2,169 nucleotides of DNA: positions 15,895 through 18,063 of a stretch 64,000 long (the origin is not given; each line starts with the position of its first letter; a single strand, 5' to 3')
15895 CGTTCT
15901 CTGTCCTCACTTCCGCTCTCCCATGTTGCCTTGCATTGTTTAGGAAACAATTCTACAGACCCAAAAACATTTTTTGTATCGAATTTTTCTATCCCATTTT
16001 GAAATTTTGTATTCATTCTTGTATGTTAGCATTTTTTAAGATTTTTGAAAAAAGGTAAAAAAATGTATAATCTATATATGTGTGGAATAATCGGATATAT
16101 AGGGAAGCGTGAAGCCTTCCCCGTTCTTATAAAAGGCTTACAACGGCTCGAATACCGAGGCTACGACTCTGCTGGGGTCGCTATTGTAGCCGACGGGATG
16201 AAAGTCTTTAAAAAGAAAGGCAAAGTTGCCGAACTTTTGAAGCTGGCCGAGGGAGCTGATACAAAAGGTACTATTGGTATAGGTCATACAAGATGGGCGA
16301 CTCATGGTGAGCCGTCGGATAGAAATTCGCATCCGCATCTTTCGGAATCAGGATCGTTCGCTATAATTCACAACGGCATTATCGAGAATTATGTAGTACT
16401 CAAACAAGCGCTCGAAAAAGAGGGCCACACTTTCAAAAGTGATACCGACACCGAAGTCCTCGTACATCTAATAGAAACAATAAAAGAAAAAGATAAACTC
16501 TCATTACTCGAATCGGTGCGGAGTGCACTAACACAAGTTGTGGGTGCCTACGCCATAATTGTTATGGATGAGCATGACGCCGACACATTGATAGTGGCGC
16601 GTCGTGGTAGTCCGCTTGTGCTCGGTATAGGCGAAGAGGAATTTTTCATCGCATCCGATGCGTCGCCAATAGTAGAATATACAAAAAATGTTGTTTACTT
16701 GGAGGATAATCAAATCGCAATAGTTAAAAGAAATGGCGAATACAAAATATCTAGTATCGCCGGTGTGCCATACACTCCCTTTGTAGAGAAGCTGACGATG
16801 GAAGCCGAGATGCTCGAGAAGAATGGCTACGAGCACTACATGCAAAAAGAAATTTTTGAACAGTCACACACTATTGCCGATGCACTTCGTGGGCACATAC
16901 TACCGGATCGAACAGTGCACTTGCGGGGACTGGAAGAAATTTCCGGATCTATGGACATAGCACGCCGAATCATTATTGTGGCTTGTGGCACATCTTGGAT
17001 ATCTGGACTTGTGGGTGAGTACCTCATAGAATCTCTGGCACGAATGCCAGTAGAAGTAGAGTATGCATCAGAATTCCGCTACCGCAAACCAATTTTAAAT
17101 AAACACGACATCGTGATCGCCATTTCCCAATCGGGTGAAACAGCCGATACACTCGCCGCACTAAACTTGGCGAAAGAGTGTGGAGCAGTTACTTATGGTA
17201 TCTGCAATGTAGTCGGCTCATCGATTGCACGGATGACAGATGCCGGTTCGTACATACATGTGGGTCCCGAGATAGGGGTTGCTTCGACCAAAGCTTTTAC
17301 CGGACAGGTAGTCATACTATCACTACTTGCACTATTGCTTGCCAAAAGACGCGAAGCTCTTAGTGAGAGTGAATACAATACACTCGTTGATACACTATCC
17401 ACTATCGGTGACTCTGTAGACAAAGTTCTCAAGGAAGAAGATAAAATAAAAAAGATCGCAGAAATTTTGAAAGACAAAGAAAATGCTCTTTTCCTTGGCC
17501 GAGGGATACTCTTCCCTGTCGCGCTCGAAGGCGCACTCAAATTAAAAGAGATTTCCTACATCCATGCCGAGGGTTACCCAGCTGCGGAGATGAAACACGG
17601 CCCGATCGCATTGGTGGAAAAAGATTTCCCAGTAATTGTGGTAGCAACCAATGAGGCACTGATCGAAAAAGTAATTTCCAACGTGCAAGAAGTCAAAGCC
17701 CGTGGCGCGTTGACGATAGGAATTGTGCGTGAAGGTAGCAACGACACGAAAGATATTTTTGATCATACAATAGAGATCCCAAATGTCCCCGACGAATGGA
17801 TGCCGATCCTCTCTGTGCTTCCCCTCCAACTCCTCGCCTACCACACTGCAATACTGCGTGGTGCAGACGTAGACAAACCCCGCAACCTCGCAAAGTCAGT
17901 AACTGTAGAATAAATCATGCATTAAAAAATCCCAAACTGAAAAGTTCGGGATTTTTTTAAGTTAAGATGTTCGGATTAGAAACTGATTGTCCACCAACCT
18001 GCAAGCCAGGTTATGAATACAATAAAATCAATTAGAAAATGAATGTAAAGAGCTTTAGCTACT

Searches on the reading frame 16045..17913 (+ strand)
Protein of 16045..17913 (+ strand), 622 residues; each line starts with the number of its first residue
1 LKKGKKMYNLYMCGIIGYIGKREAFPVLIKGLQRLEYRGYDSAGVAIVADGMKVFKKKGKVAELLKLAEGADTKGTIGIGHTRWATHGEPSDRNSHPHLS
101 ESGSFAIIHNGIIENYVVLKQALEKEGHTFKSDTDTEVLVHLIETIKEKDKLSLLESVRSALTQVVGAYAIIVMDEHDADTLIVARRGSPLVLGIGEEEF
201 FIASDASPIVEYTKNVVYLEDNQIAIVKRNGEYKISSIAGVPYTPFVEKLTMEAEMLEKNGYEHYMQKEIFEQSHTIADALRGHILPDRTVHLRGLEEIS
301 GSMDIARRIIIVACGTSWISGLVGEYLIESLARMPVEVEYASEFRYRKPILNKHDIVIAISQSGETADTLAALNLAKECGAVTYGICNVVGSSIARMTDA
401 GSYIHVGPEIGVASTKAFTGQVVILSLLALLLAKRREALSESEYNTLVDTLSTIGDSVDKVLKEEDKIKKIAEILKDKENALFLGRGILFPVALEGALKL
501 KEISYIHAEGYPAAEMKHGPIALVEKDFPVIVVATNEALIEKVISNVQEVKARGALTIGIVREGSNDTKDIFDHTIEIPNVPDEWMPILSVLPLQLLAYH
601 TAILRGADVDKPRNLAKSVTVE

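Call 83: search_protein_families(library=pfam, proteins=[window:16045-17913:+], max_evalue=0.001)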
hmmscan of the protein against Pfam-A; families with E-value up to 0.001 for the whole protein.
window:16045-17913:+ (622 aa): 4 families
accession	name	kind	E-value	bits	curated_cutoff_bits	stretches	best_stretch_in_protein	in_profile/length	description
PF01380.27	SIS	-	1.3e-58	196.9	25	2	306-430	5-130/131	SIS domain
PF13522.11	GATase_6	-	1.5e-22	80.5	27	1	73-205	8-130/130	Glutamine amidotransferase domain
PF13537.11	GATase_7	-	1.4e-16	61.1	25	1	90-209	8-121/123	Glutamine amidotransferase domain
PF13230.11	GATase_4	-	0.0003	20.3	23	1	57-166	56-163/272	Glutamine amidotransferases class-II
